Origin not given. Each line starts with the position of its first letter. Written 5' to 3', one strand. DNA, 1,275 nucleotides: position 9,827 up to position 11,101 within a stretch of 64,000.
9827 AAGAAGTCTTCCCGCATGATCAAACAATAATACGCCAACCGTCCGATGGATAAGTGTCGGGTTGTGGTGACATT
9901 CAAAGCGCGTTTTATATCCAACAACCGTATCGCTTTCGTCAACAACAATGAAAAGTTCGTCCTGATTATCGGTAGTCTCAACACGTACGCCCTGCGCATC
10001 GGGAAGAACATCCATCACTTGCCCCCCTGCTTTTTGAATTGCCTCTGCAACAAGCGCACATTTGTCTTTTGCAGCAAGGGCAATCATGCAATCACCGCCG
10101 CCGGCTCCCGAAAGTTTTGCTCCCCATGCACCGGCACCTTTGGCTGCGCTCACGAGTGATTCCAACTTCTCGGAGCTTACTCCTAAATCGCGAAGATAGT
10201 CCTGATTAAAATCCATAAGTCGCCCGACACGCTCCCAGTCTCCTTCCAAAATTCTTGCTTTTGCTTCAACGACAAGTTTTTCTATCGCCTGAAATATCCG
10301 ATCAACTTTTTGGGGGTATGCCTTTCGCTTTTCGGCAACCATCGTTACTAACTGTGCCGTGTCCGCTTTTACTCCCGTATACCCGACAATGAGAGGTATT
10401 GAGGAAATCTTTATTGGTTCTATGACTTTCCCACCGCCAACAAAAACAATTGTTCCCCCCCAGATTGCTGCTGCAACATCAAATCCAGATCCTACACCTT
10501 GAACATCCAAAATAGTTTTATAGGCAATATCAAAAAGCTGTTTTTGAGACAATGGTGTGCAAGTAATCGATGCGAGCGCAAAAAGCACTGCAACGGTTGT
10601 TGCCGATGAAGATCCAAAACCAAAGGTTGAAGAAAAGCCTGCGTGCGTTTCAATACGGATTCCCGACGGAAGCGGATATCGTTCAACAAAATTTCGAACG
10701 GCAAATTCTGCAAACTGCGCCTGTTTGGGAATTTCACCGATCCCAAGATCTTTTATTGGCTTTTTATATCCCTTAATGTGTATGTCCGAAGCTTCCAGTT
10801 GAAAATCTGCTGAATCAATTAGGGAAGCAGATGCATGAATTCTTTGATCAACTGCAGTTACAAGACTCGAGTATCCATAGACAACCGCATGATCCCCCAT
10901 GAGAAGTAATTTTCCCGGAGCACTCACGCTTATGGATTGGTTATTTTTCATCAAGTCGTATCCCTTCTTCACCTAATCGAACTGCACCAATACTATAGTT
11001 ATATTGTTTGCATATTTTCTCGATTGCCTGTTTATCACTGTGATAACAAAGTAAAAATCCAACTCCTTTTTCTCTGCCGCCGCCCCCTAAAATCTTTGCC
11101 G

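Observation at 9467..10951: Phosphomevalonate kinase fused to an IDI-like Nudix domain whose catalytic Cys position reads Ala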

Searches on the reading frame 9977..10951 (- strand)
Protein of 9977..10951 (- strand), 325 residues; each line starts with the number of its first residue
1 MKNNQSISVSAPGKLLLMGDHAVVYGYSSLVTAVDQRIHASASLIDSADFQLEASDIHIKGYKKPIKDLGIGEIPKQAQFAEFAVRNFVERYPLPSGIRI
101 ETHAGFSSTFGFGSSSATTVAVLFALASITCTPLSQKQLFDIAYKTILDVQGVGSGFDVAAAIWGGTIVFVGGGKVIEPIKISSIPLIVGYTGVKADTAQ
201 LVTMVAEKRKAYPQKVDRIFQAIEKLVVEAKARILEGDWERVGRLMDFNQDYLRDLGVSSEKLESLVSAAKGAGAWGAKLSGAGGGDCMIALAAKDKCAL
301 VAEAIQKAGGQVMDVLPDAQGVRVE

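Call 25: search_solved_structures(query=window:9977-10951:-, max_evalue=0.001, show_alignments=3)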
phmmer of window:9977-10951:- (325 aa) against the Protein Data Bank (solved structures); distinct sequences matched with E-value up to 0.001: 31.
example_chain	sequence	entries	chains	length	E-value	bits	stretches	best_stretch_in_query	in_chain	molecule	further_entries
4hac_A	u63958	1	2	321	2.9e-46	161.4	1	4-325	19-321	Mevalonate kinase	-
6mde_A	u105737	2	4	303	3.9e-46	161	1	6-325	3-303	Mevalonate kinase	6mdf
8teb_A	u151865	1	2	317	2e-36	129.2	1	7-325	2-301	Mevalonate kinase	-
2hfs_A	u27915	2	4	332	3.4e-26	95.5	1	12-296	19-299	Mevalonate kinase, putative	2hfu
1vis_A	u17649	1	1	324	1.1e-21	80.7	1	6-303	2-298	Mevalonate kinase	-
1kkh_A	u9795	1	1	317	1.7e-21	80.1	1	8-302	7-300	Mevalonate Kinase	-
8tfo_A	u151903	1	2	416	1.9e-17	66.8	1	148-294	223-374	Mevalonate kinase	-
2oi2_A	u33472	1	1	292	3.9e-17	65.8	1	13-309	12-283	Mevalonate kinase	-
2x7i_A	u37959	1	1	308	5.5e-17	65.3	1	11-310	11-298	MEVALONATE KINASE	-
3k17_A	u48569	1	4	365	5.2e-16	62.1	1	6-170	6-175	Lin0012 protein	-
1kvk_A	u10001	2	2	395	4.1e-15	59.2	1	137-295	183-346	mevalonate kinase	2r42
2r3v_A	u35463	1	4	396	1.2e-14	57.6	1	150-294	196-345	Mevalonate kinase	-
1s4e_A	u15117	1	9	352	1.6e-11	47.3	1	226-306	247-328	Galactokinase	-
4usk_A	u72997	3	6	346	2.2e-11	46.9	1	82-313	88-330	PUTATIVE SUGAR KINASE | SUGAR KINASE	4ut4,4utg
4usm_A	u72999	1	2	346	1.1e-10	44.6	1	82-313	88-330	PUTATIVE SUGAR KINASE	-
1k47_A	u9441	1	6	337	0.00041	23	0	214-294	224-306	phosphomevalonate kinase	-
3gon_A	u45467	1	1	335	0.00061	22.5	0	214-294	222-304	Phosphomevalonate kinase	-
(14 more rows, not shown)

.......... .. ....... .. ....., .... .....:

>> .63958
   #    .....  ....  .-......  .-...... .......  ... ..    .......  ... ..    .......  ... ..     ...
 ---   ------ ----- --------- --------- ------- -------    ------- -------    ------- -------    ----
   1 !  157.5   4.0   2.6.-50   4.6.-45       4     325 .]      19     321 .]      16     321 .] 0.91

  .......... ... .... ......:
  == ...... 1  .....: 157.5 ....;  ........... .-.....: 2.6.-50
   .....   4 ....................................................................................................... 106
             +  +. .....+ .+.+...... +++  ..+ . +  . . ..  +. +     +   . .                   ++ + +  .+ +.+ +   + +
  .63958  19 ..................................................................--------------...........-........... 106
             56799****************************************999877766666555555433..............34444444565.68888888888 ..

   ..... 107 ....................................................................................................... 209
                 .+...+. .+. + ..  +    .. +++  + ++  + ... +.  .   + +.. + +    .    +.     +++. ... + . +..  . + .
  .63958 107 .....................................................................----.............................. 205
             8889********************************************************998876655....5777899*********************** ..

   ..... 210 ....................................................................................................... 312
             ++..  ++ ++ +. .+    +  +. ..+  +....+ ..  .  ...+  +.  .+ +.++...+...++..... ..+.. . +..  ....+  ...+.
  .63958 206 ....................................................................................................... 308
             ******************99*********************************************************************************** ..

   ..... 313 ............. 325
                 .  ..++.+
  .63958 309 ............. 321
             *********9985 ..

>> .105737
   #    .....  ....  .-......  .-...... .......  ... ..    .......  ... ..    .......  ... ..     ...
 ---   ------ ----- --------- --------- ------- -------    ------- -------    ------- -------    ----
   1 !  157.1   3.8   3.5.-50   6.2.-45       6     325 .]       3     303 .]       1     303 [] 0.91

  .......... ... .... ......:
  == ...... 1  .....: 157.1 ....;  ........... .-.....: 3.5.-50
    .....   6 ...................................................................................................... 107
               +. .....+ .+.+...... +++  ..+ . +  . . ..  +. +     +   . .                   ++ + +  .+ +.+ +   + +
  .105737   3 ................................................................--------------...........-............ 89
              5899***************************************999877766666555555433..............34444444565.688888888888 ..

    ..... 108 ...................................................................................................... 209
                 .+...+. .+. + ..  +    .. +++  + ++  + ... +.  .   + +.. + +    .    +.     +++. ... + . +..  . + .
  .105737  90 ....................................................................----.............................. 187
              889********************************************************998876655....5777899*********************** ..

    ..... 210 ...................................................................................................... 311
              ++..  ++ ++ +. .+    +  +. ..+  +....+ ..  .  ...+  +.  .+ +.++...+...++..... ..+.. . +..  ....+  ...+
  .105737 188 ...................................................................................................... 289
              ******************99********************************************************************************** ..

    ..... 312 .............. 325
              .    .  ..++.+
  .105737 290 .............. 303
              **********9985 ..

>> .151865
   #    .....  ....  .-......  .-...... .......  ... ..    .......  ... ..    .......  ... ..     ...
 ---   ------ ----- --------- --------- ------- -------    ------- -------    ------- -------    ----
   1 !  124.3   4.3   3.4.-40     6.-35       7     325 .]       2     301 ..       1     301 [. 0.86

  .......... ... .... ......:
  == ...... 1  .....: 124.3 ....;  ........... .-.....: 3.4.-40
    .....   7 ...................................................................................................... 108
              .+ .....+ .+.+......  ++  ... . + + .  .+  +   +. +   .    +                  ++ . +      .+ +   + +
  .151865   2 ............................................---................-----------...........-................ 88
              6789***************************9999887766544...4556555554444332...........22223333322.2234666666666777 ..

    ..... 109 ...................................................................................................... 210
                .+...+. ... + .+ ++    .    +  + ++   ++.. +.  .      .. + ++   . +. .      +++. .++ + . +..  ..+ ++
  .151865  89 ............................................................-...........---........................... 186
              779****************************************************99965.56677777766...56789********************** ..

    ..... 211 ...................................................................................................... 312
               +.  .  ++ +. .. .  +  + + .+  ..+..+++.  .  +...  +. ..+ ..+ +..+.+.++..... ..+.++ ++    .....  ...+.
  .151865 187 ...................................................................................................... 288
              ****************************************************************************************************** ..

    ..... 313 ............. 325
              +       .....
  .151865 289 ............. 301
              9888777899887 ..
